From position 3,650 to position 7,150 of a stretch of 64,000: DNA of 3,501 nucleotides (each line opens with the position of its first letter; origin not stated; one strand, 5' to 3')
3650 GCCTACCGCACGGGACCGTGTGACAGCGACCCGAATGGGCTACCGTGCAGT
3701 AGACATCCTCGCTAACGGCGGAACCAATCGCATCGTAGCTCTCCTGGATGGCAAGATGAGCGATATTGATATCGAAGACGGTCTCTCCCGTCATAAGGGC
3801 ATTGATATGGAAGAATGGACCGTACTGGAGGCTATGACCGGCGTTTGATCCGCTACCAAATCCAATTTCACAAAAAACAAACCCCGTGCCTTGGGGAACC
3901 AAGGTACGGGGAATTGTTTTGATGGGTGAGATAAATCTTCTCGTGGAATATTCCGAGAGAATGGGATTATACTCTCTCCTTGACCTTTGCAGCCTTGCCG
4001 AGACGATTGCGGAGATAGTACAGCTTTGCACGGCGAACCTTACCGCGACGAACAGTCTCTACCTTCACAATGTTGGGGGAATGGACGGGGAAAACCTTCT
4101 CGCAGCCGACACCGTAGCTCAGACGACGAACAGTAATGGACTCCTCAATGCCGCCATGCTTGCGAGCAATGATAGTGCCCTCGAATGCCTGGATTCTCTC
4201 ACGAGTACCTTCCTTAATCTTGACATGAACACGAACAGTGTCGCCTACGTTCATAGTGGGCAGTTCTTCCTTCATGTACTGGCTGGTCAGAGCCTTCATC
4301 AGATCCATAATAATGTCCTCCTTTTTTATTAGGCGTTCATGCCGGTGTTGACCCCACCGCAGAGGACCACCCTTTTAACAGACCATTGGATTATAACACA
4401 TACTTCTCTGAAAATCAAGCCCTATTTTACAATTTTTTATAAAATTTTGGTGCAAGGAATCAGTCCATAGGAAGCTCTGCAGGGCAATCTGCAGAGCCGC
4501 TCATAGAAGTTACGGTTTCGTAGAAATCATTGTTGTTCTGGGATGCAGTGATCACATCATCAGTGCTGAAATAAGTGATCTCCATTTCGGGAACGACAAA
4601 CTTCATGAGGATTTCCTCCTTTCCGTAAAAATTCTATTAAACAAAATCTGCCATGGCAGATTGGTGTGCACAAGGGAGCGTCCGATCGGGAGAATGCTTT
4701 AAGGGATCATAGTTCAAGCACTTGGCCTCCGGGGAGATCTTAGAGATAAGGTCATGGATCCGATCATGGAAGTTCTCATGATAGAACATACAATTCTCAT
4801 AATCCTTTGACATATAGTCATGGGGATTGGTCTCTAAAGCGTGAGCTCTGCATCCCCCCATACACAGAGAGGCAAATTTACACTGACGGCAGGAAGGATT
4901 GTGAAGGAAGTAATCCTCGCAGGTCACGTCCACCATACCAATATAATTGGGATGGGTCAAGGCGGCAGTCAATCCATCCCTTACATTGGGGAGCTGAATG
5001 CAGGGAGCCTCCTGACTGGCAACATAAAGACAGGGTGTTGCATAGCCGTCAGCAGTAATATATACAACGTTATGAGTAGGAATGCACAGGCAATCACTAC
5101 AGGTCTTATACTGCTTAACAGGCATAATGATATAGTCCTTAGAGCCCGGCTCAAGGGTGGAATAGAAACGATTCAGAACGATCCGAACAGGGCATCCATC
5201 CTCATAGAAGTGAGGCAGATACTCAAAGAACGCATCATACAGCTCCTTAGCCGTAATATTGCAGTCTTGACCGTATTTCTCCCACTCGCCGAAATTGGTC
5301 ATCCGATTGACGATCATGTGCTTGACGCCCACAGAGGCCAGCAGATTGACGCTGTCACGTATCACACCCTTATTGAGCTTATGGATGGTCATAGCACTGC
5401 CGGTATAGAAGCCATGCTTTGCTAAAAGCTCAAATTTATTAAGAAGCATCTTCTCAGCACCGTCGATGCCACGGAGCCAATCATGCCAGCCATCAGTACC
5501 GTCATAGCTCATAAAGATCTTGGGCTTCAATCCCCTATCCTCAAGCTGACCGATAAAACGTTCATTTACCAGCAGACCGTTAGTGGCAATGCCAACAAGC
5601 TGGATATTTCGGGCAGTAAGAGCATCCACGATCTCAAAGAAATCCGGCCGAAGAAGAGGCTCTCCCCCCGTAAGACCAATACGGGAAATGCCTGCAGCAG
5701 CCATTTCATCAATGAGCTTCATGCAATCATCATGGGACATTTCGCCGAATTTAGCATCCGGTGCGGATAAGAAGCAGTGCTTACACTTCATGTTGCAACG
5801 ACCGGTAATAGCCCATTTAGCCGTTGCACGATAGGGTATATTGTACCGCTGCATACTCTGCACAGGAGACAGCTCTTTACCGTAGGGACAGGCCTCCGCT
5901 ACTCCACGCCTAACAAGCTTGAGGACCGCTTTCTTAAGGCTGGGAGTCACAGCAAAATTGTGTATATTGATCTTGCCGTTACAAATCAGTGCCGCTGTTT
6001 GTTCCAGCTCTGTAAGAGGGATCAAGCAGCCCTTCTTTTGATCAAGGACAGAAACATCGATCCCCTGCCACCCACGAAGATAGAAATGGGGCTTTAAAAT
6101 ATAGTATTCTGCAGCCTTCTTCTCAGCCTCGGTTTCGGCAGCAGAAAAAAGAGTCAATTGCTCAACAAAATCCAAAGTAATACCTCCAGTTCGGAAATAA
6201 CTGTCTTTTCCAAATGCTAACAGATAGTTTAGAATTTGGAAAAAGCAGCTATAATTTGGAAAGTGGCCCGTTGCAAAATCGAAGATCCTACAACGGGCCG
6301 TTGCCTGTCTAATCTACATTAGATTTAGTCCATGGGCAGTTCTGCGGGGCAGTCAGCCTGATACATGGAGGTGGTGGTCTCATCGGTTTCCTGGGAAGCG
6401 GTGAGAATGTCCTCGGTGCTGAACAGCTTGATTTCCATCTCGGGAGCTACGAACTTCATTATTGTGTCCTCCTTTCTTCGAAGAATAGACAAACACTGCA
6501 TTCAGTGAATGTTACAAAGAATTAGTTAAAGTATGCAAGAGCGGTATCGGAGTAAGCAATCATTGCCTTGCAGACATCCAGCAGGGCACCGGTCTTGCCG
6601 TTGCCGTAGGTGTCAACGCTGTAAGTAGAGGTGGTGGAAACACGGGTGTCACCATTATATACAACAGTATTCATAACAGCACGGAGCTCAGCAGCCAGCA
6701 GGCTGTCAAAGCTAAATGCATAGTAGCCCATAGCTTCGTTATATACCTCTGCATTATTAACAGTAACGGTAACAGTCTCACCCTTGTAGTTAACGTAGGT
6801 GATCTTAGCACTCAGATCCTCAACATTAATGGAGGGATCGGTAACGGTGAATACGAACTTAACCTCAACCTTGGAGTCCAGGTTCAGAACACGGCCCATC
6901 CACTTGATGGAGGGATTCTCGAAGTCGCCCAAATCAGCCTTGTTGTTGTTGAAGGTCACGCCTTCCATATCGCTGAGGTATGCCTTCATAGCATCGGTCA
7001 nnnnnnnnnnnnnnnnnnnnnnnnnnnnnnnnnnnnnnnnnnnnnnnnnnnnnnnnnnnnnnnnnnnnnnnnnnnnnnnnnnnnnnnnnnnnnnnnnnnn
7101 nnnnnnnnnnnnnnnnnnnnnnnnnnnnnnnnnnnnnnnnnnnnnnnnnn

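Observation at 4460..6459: Candidate undescribed RiPP system: radical SAM/SPASM maturase flanked by two paralogous precursor peptides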

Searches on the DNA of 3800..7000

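Call 57: search_rna_families(source=window, start=3800, end=7000, threshold=evalue, max_evalue=1)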
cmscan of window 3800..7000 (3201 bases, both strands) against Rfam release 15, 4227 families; matches with E-value up to 1: 1.
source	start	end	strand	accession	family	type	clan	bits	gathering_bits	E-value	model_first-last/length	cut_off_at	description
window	5455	5513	-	RF00223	IRES_Bip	Cis-reg; IRES;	-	14.6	40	0.18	1-263/263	no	bip internal ribosome entry site (IRES)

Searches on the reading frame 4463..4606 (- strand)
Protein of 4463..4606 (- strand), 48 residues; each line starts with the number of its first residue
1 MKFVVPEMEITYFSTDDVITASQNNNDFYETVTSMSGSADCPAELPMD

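Call 3: search_protein_families(library=ncbifam, proteins=[window:4463-4606:-], max_evalue=1)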
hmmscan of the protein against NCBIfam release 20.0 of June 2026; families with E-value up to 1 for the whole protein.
seq(48 aa): 1 family
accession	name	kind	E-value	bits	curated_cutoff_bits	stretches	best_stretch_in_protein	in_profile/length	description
NF047581.1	gp105_phage_fam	subfamily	0.083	12.8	80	1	3-38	8-42/118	phage structural protein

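Call 4: search_protein_families(library=pfam, proteins=[window:4463-4606:-], max_evalue=1)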
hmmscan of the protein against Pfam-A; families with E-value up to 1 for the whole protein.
seq(48 aa): 0 families
